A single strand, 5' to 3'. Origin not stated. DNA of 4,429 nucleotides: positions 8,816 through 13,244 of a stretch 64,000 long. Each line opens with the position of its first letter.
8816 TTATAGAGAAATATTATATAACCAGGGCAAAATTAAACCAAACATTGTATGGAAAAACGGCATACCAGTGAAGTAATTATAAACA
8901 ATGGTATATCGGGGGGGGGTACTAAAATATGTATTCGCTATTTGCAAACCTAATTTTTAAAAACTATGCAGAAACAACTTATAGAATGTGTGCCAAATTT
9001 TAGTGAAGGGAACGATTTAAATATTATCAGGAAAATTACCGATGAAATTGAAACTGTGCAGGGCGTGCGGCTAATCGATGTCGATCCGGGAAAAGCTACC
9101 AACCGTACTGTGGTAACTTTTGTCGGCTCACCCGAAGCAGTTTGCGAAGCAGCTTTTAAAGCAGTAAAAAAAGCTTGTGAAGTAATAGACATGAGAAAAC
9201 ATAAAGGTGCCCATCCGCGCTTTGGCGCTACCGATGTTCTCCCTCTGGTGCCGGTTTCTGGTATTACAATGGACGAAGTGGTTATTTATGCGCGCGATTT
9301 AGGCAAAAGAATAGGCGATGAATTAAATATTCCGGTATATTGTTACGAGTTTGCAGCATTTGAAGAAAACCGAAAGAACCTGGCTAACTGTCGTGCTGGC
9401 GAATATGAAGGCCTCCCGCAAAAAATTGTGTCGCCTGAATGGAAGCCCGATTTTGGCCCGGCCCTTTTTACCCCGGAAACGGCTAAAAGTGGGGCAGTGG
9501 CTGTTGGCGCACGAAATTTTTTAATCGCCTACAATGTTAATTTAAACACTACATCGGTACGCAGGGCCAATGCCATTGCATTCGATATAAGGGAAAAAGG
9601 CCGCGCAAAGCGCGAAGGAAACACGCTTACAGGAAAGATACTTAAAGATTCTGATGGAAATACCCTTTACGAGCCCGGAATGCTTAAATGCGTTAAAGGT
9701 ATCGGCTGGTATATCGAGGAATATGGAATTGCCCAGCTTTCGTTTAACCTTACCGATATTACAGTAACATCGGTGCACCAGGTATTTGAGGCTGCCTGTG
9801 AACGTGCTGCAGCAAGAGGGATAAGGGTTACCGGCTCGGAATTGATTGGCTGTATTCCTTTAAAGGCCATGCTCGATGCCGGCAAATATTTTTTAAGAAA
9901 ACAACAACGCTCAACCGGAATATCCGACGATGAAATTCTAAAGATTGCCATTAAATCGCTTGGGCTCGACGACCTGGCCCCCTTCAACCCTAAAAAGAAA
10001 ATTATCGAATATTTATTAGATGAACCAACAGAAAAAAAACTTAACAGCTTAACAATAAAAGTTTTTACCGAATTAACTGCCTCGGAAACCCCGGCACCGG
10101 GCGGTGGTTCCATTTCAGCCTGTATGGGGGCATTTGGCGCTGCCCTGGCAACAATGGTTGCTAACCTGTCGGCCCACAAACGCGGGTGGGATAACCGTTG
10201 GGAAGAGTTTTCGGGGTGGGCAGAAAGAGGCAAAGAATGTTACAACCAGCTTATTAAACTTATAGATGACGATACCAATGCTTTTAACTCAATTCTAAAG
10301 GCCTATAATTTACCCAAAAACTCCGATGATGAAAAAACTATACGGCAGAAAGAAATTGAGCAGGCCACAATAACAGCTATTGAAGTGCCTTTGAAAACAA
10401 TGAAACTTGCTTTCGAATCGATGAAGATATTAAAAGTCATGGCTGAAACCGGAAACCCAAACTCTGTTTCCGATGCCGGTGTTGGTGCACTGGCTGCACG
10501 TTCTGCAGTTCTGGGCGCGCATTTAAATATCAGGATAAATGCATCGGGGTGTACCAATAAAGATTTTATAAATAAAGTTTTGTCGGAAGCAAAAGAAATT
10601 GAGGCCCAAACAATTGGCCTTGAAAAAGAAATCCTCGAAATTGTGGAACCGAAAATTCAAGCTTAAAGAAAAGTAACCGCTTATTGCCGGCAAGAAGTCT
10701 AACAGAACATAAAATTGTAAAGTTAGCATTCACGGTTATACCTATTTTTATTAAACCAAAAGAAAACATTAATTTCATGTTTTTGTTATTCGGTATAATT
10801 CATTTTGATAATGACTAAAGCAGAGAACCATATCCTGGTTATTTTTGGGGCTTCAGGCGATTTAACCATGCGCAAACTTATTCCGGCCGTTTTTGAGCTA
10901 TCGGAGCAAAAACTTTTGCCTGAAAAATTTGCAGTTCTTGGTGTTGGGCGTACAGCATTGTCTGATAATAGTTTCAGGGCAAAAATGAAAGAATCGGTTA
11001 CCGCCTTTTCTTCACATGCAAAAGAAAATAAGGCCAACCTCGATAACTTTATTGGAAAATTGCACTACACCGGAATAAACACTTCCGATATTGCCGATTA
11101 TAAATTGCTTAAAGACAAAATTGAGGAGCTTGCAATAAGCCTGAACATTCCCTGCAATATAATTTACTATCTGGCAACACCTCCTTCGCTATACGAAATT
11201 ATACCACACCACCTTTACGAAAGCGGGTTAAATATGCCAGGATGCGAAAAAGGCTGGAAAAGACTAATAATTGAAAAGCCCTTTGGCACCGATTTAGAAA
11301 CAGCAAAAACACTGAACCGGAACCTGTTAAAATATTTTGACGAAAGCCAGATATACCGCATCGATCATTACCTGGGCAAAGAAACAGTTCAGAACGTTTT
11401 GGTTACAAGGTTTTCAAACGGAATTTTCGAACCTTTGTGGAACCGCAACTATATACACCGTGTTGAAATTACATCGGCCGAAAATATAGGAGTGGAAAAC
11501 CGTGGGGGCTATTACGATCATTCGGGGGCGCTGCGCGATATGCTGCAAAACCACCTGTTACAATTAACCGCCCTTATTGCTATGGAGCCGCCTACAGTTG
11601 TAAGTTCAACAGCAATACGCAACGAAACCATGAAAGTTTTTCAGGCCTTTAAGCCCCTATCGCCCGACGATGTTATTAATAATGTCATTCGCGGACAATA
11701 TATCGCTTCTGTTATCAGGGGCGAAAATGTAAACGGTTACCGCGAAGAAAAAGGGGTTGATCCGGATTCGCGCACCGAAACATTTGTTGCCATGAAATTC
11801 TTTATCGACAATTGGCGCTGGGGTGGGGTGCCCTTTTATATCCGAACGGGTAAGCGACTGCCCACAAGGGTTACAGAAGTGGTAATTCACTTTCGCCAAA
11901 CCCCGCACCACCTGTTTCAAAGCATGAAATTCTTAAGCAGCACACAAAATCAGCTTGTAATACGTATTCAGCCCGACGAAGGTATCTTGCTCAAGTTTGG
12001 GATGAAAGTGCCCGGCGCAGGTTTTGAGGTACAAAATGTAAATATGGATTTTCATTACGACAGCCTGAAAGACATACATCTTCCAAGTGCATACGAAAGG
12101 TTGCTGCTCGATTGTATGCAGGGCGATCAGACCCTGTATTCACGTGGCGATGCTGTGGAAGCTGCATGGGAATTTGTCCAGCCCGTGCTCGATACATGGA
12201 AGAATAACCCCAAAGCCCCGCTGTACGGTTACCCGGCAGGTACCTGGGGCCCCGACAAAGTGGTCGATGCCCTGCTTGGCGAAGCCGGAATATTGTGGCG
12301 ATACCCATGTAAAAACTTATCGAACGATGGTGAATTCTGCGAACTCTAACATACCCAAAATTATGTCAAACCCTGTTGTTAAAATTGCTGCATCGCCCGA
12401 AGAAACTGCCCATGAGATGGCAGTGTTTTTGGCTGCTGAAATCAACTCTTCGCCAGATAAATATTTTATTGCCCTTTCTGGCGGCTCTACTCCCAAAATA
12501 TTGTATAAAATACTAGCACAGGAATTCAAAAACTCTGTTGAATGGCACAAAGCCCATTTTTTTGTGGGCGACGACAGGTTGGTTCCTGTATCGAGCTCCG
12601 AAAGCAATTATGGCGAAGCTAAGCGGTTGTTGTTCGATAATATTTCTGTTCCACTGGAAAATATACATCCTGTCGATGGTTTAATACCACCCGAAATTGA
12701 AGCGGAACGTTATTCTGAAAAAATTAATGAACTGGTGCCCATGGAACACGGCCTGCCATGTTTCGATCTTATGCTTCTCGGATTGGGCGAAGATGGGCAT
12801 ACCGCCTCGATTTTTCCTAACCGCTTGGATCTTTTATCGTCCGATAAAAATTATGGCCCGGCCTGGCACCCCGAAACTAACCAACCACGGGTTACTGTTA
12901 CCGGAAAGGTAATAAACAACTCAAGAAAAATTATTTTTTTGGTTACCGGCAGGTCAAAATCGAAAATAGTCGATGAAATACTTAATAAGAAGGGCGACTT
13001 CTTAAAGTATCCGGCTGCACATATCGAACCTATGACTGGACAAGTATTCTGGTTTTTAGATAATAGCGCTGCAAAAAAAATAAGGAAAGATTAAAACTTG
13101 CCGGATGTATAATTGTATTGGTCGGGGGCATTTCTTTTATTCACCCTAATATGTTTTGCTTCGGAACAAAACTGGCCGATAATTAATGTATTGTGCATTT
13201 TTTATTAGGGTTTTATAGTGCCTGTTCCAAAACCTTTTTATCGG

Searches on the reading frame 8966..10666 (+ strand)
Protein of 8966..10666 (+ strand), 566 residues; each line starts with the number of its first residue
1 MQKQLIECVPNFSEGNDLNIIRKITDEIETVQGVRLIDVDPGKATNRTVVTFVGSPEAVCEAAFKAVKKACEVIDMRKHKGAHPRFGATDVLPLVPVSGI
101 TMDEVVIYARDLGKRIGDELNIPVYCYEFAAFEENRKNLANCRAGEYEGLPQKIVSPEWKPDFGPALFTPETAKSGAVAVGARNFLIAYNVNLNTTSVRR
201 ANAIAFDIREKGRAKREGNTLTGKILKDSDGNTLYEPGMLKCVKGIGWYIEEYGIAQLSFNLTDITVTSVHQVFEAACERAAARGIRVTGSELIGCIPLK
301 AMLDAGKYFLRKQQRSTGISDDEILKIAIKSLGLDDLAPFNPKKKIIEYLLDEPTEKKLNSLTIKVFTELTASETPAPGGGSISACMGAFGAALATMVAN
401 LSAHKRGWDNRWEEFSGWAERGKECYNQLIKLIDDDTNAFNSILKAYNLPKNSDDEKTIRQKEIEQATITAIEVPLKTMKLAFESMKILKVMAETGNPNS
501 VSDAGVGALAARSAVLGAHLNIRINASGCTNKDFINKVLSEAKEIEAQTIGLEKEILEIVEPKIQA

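Call 76: search_protein_families(library=pfam, proteins=[window:8966-10666:+], max_evalue=0.00001)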
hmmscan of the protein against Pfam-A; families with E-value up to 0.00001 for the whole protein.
window:8966-10666:+ (566 aa): 3 families
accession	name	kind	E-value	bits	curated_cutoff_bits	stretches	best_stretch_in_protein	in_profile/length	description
PF07837.17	FTCD_N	-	1.1e-68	230.8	27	1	5-183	1-176/176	Formiminotransferase domain, N-terminal subdomain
PF04961.17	FTCD_C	-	1.2e-61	208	24.5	1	363-543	1-181/182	Formiminotransferase-cyclodeaminase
PF02971.19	FTCD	-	5.7e-61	205.1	24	1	185-349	1-145/145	Formiminotransferase domain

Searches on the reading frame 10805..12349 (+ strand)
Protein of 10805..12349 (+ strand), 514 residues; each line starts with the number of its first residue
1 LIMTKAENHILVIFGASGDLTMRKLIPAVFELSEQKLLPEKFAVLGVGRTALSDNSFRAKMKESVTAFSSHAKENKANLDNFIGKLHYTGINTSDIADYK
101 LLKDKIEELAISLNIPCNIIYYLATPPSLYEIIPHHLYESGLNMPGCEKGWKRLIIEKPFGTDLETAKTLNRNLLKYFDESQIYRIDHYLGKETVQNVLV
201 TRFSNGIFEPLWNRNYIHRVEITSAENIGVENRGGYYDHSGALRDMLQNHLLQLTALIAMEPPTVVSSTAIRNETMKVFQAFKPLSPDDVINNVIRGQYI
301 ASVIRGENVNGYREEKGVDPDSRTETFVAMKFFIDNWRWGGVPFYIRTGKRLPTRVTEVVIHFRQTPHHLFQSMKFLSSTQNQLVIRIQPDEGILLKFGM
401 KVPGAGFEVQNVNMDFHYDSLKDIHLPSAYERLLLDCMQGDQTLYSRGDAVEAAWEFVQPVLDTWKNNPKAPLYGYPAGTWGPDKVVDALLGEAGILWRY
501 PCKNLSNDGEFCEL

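Call 76: search_protein_families(library=pfam, proteins=[window:10805-12349:+], max_evalue=0.00001)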
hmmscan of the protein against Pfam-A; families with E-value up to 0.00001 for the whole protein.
window:10805-12349:+ (514 aa): 2 families
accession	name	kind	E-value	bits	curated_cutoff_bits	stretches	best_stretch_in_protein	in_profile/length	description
PF02781.21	G6PD_C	-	1.9e-122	408.4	27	1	199-498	1-295/296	Glucose-6-phosphate dehydrogenase, C-terminal domain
PF00479.28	G6PD_N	-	5e-62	210.2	22.1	1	12-197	1-183/183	Glucose-6-phosphate dehydrogenase, NAD binding domain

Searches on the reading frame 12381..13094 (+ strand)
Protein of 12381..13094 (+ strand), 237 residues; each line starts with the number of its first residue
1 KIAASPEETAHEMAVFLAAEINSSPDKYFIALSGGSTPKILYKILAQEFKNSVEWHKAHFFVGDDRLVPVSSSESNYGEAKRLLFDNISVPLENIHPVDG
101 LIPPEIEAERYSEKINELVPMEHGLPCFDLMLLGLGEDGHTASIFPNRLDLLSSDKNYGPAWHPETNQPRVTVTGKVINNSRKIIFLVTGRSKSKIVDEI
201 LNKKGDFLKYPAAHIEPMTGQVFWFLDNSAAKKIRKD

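Call 76: search_protein_families(library=pfam, proteins=[window:12381-13094:+], max_evalue=0.00001)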
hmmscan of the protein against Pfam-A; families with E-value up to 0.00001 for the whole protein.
window:12381-13094:+ (237 aa): 1 family
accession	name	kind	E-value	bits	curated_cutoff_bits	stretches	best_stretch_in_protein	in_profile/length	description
PF01182.26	Glucosamine_iso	-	5.3e-59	200.2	27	1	5-224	2-225/225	Glucosamine-6-phosphate isomerases/6-phosphogluconolactonase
